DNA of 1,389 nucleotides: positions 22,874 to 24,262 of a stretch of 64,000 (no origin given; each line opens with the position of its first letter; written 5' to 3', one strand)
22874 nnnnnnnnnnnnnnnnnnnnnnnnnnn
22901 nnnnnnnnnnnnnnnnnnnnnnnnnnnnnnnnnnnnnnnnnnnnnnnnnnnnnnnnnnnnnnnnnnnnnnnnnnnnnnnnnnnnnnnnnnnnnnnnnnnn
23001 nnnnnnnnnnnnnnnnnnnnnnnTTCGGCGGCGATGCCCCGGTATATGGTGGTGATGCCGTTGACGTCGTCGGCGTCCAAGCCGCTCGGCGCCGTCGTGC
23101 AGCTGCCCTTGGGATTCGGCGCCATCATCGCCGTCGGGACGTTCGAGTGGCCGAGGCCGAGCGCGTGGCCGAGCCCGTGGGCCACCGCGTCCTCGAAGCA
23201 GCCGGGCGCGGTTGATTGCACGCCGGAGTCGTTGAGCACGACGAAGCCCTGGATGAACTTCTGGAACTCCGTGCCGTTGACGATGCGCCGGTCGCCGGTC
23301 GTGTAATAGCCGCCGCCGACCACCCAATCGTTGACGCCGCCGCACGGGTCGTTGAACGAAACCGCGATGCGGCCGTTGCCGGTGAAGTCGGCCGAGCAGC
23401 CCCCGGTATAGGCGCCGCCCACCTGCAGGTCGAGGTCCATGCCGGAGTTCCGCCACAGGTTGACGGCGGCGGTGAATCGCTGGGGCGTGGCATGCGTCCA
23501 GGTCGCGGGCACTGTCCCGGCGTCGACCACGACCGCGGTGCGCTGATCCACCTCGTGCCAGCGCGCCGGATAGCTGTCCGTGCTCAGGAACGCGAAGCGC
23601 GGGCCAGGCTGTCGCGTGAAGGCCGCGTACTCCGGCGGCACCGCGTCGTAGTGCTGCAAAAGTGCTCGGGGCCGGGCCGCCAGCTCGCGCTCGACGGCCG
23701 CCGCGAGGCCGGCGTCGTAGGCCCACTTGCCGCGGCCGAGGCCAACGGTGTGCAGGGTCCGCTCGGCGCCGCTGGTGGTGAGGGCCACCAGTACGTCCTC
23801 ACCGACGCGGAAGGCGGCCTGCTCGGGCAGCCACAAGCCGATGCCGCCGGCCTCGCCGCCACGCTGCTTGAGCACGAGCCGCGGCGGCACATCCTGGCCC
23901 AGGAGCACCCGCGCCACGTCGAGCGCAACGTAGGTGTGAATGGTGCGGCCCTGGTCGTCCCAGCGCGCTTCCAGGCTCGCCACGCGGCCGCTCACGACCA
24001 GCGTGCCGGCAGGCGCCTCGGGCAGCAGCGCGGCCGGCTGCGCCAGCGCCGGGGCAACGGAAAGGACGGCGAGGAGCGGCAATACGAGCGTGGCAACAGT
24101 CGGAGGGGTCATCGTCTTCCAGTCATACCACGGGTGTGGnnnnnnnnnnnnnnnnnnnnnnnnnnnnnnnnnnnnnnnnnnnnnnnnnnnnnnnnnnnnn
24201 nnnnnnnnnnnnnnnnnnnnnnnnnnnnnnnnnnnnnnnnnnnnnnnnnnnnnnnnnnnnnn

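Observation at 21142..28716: Accessory minus-strand block: three secreted Fn3-array proteins, a GT-C glycosyltransferase and a WecD-like acetyltransferase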

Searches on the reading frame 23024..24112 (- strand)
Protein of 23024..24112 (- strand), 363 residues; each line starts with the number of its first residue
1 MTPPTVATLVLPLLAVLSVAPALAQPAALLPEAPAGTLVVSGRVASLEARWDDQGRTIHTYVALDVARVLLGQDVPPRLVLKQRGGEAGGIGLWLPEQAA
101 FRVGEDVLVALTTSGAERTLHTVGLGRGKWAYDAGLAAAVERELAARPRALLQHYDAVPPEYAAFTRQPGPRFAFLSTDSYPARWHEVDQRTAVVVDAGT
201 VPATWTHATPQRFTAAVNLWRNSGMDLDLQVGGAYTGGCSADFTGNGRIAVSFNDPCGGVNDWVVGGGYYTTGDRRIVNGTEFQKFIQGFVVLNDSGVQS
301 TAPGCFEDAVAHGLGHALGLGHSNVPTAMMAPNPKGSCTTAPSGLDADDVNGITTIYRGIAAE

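Call 41: find_homologous_proteins(query=window:23024-24112:-, max_evalue=0.00001)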
Query seq(363 aa) (363 aa): 16 proteins with E <= 0.00001 among 8000 candidates.
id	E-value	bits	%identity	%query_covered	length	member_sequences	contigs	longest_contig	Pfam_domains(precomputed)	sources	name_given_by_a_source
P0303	2.5e-118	413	60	93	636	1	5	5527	PF00413.31,PF00041.28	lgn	-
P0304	2.7e-111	390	59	87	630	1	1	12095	PF00413.31,PF00041.28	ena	-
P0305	6.7e-109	382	56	96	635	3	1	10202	PF00413.31,PF00041.28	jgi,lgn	-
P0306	1.6e-101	358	57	89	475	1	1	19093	PF00413.31,PF00041.28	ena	-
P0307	2.1e-100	355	55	94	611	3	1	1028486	PF00413.31,PF00041.28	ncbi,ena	-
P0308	1.1e-99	352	54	91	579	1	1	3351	PF00041.28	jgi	jgi:hypothetical protein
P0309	2.4e-98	348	54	95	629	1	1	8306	PF00413.31,PF00801.27,PF00041.28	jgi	jgi:hypothetical protein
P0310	2.2e-94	335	54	95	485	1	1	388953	-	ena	-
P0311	2.4e-93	331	54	88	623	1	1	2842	PF00413.31,PF00041.28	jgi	jgi:hypothetical protein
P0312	4.6e-84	301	55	87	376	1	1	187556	-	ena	-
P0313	5.1e-67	245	59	54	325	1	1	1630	-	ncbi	-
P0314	1.4e-45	174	63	37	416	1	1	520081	PF00413.31,PF00041.28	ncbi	-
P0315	2.5e-37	147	47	54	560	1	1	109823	-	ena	-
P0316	1.4e-31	128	65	27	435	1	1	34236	PF00413.31,PF00041.28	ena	-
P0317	2.1e-15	75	30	88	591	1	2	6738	PF00413.31,PF05345.19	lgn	-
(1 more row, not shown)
